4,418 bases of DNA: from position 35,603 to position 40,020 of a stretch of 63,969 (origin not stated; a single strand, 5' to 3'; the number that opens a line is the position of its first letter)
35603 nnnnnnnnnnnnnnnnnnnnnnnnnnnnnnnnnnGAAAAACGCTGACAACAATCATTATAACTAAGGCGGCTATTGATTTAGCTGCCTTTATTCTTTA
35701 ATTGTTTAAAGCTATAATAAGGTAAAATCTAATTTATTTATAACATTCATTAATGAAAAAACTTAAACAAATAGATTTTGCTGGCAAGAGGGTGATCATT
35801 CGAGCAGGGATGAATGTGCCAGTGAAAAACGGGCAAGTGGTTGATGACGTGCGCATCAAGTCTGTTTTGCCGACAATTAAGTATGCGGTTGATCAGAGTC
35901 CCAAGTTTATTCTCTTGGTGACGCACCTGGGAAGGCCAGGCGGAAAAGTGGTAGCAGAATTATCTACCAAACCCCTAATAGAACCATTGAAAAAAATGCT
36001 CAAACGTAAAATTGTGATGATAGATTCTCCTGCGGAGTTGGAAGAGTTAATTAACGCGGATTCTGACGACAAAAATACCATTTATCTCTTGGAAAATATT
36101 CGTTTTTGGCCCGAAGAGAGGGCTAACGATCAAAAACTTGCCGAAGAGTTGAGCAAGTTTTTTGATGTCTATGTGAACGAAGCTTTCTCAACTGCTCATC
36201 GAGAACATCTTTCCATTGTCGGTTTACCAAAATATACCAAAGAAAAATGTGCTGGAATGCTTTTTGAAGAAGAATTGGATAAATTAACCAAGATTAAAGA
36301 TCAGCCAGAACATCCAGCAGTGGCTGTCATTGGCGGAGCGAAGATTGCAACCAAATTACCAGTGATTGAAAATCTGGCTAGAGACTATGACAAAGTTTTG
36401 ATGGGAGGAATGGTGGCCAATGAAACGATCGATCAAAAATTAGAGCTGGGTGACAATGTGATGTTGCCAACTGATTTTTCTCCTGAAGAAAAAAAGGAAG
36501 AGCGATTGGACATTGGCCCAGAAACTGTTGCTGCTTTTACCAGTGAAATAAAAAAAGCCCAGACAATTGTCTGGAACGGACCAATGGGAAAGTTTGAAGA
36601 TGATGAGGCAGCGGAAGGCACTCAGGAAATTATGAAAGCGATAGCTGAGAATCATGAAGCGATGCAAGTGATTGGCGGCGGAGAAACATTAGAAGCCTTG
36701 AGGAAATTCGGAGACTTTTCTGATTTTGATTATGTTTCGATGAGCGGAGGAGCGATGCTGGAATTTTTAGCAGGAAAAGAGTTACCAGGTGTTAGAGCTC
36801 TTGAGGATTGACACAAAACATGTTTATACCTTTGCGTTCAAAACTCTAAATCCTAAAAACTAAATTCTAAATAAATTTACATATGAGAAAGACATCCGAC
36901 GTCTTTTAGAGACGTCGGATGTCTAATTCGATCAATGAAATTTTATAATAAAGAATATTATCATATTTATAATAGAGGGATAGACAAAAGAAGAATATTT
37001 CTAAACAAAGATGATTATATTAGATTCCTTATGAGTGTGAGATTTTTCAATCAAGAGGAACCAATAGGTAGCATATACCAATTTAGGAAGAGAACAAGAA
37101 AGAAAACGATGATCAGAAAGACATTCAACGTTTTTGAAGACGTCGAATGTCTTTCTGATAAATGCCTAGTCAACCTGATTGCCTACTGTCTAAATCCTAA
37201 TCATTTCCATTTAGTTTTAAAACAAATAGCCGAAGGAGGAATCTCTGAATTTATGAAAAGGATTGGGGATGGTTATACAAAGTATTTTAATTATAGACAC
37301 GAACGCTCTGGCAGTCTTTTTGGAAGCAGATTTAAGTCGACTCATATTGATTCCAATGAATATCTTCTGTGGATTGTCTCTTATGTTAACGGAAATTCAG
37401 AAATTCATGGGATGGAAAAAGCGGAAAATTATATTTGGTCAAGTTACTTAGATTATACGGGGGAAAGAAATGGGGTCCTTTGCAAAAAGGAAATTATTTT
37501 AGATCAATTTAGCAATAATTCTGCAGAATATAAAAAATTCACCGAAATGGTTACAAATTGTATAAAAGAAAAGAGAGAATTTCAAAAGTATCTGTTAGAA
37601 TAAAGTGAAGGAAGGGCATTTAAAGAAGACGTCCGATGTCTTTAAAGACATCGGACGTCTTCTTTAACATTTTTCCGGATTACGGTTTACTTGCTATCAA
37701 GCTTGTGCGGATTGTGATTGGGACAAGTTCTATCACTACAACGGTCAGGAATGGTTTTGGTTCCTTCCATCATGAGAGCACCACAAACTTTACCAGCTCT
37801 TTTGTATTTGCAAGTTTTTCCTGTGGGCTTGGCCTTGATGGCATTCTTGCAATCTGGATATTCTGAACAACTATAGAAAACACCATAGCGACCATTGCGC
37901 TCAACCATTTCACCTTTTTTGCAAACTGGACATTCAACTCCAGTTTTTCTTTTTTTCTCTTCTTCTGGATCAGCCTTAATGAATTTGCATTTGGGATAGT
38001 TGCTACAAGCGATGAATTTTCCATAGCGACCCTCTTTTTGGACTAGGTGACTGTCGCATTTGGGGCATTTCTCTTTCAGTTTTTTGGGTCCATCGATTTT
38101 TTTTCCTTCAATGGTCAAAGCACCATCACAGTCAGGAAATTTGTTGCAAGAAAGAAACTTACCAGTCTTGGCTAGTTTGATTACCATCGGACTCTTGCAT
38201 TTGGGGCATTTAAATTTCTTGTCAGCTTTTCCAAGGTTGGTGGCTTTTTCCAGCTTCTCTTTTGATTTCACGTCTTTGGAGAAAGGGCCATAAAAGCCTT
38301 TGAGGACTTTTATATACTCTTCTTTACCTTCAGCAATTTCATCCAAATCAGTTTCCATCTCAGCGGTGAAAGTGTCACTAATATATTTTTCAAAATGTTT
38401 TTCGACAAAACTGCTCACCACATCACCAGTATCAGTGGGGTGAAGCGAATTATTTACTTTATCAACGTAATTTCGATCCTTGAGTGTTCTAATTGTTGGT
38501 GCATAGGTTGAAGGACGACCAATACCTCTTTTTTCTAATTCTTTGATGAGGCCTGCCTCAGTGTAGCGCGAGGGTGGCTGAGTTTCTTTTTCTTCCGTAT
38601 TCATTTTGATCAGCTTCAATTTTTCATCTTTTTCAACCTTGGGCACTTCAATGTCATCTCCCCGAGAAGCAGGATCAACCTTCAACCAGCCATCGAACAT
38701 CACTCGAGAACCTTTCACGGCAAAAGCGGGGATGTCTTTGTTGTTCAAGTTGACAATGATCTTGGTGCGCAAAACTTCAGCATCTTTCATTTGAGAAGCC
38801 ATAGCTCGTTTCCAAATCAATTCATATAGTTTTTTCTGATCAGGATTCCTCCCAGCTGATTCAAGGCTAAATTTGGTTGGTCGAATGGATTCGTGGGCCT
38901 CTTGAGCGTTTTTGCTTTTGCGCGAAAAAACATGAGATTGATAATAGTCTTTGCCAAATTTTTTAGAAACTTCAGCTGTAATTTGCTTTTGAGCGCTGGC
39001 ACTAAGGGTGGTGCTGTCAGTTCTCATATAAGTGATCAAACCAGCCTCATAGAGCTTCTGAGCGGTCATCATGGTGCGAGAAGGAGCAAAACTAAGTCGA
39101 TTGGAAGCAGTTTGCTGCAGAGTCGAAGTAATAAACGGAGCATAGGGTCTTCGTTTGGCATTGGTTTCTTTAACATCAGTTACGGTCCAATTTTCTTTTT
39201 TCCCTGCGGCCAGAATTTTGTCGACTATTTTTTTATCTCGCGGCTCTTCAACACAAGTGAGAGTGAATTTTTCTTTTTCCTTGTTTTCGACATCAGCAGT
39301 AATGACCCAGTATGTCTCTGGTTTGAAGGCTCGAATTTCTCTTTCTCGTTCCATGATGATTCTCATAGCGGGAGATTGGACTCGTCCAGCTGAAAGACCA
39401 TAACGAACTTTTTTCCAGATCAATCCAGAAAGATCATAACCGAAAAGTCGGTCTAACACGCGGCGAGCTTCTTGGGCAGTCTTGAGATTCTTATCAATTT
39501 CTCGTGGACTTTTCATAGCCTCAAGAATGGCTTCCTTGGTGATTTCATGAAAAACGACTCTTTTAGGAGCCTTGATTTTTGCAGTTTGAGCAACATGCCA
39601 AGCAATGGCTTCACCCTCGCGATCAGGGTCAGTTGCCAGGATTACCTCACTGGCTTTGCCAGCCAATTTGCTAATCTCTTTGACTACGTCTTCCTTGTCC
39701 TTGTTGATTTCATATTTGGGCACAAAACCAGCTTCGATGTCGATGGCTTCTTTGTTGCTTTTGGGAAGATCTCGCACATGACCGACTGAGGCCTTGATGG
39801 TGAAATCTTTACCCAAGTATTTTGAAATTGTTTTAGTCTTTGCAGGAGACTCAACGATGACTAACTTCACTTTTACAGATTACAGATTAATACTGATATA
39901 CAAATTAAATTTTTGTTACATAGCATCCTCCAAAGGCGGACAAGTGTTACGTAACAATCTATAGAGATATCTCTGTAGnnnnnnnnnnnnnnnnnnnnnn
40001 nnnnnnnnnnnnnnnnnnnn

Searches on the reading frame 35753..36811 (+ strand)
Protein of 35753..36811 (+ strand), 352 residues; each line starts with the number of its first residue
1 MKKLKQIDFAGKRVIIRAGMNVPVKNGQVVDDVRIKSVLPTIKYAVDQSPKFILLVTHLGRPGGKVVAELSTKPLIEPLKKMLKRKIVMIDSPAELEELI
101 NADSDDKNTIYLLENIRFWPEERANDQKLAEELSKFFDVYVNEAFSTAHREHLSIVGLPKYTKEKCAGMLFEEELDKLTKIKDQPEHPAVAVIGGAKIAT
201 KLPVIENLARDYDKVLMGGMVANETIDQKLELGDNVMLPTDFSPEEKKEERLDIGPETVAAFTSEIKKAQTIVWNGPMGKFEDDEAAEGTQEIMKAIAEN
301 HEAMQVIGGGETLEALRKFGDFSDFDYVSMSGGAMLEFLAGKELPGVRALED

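Call 81: search_protein_families(library=pfam, proteins=[window:35753-36811:+], max_evalue=0.001)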
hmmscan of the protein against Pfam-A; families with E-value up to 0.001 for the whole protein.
window:35753-36811:+ (352 aa): 1 family
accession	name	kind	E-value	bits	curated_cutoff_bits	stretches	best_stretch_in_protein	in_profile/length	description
PF00162.24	PGK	-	3e-103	346.2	27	2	4-233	1-229/379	Phosphoglycerate kinase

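Call 82: list_cluster_members(proteins=[window:35753-36811:+, window:7092-8144:+, window:37687-39870:-])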
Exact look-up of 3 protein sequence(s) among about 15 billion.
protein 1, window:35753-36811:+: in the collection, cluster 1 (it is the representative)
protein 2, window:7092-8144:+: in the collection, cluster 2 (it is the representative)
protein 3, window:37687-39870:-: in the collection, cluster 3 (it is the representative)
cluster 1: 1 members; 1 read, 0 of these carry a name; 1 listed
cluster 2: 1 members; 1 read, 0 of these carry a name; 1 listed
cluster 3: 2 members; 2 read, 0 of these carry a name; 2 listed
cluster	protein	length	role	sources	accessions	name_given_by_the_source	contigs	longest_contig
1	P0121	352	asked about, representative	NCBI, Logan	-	-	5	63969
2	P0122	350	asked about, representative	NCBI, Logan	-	-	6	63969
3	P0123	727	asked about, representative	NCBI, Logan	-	-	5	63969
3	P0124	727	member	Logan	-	-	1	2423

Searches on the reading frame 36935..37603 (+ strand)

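Call 81: search_protein_families(library=pfam, proteins=[window:36935-37603:+], max_evalue=0.001)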
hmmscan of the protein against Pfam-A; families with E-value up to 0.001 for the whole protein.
window:36935-37603:+ (222 aa): 1 family
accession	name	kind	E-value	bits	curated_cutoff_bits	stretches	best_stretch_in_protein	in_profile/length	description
PF01797.21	Y1_Tnp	-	6e-07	30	23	1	68-152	30-119/121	Transposase IS200 like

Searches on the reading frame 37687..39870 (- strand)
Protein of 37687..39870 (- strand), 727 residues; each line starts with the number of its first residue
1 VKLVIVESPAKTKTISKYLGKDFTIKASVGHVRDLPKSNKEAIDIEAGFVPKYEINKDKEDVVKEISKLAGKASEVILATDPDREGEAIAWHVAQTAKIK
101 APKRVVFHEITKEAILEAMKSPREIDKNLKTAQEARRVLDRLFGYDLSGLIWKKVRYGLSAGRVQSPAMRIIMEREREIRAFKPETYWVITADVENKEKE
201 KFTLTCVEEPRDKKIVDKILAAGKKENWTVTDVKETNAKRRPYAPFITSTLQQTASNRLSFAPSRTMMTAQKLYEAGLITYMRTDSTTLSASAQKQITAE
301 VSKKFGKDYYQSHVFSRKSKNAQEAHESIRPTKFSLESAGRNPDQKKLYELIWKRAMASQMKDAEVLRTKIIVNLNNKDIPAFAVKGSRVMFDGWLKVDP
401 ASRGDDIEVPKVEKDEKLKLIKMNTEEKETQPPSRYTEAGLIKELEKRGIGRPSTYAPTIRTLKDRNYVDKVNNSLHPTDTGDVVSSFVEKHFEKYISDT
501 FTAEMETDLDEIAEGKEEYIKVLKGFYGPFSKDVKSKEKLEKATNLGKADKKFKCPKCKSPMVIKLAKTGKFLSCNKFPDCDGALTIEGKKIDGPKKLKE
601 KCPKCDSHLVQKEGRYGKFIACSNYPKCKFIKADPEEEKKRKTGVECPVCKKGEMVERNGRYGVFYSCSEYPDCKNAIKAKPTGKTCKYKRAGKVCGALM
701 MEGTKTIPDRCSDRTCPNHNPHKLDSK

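Call 12: search_protein_families(library=pfam, proteins=[window:37687-39870:-])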
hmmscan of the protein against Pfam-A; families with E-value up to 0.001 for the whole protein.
window:37687-39870:- (727 aa): 5 families
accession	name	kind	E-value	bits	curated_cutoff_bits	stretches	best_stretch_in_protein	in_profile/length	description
PF01131.25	Topoisom_bac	-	1.1e-121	407.1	35.1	1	125-523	2-410/411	DNA topoisomerase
PF01396.24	Zn_ribbon_Top1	-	1.2e-40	137.4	32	3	600-635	2-37/39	Topoisomerase DNA binding C4 zinc finger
PF01751.28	Toprim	-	9.2e-24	83.9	23.1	1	2-110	1-96/96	Toprim domain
PF13662.12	Toprim_4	-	0.00013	22.5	25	1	57-100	47-76/85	Toprim domain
PF23451.1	Zn_ribbon_PaaD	-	0.00066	19.7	27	0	543-569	5-31/53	PaaD zinc beta ribbon domain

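Call 83: find_homologous_proteins(query=window:37687-39870:-, max_evalue=1e-50)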
Query window:37687-39870:- (727 aa): 8000 proteins with E <= 1e-50 among 8000 candidates; the best 120 are listed.
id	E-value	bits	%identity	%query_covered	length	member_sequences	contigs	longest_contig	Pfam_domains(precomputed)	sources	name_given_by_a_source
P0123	0.0e+0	1639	100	100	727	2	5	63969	PF01396.25,PF01131.26,PF01751.29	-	-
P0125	0.0e+0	1290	76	100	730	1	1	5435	PF01396.25,PF01131.26,PF13662.13,PF23451.2,PF01751.29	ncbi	-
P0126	0.0e+0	1253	74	100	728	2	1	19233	PF01396.25,PF01131.26,PF13662.13,PF01751.29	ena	-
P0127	0.0e+0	1226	73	100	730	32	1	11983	PF01396.25,PF01131.26,PF13662.13,PF01751.29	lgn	-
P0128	0.0e+0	1205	72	100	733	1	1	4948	PF01396.25,PF01131.26,PF01751.29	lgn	-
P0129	0.0e+0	1201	73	100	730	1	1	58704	PF01396.25,PF01131.26,PF13662.13,PF01751.29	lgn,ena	-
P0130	0.0e+0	1197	72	100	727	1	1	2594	PF01396.25,PF01131.26,PF01751.29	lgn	-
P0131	0.0e+0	1192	72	100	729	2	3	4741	PF01396.25,PF01131.26,PF13662.13,PF01751.29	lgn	-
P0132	0.0e+0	1187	71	100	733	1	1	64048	PF01396.25,PF01131.26,PF13662.13,PF01751.29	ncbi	-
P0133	0.0e+0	1183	71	100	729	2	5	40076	PF01396.25,PF01131.26,PF01751.29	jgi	jgi:DNA topoisomerase I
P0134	0.0e+0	1180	69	100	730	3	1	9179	PF01396.25,PF01131.26,PF01751.29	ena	-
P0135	0.0e+0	1180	72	100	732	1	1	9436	PF01396.25,PF01131.26,PF01751.29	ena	-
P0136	0.0e+0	1179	70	99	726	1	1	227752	PF01396.25,PF01131.26,PF01751.29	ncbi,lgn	-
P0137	0.0e+0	1175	72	99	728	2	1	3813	PF01396.25,PF01131.26,PF01751.29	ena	-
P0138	0.0e+0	1175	71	100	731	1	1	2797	PF01396.25,PF01131.26,PF13662.13,PF01751.29,PF25164.2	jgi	jgi:DNA topoisomerase-1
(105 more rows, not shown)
